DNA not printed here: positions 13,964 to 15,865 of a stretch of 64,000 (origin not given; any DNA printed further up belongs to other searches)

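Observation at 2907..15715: Four diverged ArnT/PMT-like GT-C paralogs, three in a head-to-tail tandem array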

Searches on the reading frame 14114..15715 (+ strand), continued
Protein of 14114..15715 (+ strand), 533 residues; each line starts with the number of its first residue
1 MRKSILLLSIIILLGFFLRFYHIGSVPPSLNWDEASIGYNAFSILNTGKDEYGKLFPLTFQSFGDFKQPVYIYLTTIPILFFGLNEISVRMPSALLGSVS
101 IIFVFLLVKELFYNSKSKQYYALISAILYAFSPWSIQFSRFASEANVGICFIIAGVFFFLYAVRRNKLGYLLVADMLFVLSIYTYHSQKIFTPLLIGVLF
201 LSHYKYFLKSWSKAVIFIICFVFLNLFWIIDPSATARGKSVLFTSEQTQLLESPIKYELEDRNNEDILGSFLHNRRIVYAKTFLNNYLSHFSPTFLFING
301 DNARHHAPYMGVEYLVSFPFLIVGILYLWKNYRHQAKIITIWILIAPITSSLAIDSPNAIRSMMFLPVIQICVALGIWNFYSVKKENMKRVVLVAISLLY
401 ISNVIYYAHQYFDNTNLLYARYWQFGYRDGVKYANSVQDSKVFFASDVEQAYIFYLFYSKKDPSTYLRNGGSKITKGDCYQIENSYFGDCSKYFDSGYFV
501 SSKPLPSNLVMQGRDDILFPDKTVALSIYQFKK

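Call 62: list_cluster_members(proteins=[P0121, window:14114-15715:+, window:12495-14117:+, window:2907-4586:+])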
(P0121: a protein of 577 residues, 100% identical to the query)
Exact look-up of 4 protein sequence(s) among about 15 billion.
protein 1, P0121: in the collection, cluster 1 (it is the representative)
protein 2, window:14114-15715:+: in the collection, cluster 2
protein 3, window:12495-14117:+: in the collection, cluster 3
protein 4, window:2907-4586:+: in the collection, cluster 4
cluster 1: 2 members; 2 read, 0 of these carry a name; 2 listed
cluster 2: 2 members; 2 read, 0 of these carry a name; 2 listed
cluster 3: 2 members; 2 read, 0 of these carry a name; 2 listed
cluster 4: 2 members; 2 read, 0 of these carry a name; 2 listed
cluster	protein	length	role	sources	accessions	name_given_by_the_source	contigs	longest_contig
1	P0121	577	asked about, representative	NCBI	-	-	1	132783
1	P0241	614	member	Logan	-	-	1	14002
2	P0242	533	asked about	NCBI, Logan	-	-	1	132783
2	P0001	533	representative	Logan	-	-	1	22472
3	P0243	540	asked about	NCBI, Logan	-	-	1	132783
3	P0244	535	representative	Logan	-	-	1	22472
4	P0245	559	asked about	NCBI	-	-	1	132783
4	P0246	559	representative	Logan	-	-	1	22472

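Call 63: find_encoding_contigs(protein=window:14114-15715:+, flank=500, max_places=2)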
Protein window:14114-15715:+ (533 aa): 1 contig read that carries it; 1 place shown.
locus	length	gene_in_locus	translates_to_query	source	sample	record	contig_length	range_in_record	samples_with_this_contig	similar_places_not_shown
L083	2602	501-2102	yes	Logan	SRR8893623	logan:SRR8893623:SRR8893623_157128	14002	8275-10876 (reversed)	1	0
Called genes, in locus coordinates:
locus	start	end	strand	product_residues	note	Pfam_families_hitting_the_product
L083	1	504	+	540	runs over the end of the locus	PF02366:PMT (weak), PF13231:PMT_2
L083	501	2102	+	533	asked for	PF13231:PMT_2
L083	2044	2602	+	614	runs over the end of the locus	-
